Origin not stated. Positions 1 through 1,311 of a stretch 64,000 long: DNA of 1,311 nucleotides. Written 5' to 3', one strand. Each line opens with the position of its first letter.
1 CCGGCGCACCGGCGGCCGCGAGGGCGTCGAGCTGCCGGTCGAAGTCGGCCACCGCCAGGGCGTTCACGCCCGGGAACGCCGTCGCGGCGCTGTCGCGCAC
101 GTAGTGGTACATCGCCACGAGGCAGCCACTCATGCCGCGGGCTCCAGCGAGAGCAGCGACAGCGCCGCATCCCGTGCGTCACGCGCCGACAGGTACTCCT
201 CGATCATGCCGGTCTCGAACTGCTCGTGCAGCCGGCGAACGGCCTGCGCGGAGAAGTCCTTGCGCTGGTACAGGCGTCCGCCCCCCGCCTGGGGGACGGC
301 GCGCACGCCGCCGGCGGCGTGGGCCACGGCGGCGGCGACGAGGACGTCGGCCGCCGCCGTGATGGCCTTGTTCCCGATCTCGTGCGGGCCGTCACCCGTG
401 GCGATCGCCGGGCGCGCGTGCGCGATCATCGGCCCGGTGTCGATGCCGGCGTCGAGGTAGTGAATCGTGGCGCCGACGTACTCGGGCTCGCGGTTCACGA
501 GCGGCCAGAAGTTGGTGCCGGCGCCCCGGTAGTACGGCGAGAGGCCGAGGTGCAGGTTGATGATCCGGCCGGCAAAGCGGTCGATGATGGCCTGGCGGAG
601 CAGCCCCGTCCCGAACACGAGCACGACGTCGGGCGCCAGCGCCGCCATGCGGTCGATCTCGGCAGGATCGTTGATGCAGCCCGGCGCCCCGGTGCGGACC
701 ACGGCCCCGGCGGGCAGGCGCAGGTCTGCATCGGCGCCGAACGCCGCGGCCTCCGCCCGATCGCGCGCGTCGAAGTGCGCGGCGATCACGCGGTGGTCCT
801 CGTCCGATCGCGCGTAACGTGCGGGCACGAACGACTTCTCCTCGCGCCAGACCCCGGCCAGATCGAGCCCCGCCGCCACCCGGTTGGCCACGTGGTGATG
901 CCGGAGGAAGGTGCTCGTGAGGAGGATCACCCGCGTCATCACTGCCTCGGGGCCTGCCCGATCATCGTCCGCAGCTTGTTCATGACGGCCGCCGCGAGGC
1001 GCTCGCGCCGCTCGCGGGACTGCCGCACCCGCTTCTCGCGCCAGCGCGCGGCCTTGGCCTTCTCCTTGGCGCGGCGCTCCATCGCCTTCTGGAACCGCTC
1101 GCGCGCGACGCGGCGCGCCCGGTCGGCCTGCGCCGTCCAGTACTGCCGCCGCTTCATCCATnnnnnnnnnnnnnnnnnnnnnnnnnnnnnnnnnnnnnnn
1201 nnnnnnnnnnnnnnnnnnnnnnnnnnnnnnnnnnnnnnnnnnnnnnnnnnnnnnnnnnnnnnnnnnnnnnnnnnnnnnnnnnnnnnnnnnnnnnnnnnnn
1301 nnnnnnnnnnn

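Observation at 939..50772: Twelve genes carrying about 16 copies of an unassigned twin-Rossmann (GT-B-like) domain in one locus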

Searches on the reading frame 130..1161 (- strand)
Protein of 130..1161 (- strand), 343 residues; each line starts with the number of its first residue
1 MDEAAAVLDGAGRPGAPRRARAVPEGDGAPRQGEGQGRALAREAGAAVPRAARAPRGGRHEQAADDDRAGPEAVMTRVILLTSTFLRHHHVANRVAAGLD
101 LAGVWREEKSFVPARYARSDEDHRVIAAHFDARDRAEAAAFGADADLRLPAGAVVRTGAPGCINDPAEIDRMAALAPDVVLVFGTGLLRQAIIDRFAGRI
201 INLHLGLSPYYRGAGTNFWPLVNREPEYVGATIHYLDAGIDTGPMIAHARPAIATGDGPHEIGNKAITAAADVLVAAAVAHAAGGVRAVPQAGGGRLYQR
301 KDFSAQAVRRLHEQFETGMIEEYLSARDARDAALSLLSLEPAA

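Call 19: search_protein_families(library=pfam, proteins=[window:130-1161:-], max_evalue=0.1)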
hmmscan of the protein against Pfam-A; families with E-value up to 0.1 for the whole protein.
window:130-1161:- (343 aa): 1 family
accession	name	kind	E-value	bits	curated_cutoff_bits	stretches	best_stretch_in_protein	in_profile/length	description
PF00551.24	Formyl_trans_N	-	7.4e-16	58.9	26.1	1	165-276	68-179/181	Formyl transferase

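Call 29: search_protein_families(library=ncbifam, proteins=[window:130-1161:-], max_evalue=0.00001)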
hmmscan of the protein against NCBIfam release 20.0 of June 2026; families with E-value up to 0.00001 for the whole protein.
window:130-1161:- (343 aa): 6 families
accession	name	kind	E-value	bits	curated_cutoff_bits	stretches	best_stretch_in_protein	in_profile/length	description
NF005998.1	PRK08125.1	equivalog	2.5e-14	52.6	777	1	132-291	33-190/649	bifunctional UDP-4-amino-4-deoxy-L-arabinose formyltransferase/UDP-glucuronic acid oxidase ArnA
NF005414.0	PRK06988.1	equivalog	1.1e-12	47.6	316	1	157-291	58-192/311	formyltransferase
TIGR00639.1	PurN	equivalog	1.5e-11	44.2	150.1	1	170-277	73-180/192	phosphoribosylglycinamide formyltransferase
TIGR00460.1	fmt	equivalog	1.8e-10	40.4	201.5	1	168-287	71-190/315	methionyl-tRNA formyltransferase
NF005755.0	PRK07579.1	equivalog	6.1e-09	36.1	238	1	199-317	87-203/245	dTDP-4-amino-4,6-dideoxyglucose formyltransferase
NF004684.0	PRK06027.1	subfamily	1.6e-06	28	223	1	187-253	177-242/286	formyltetrahydrofolate deformylase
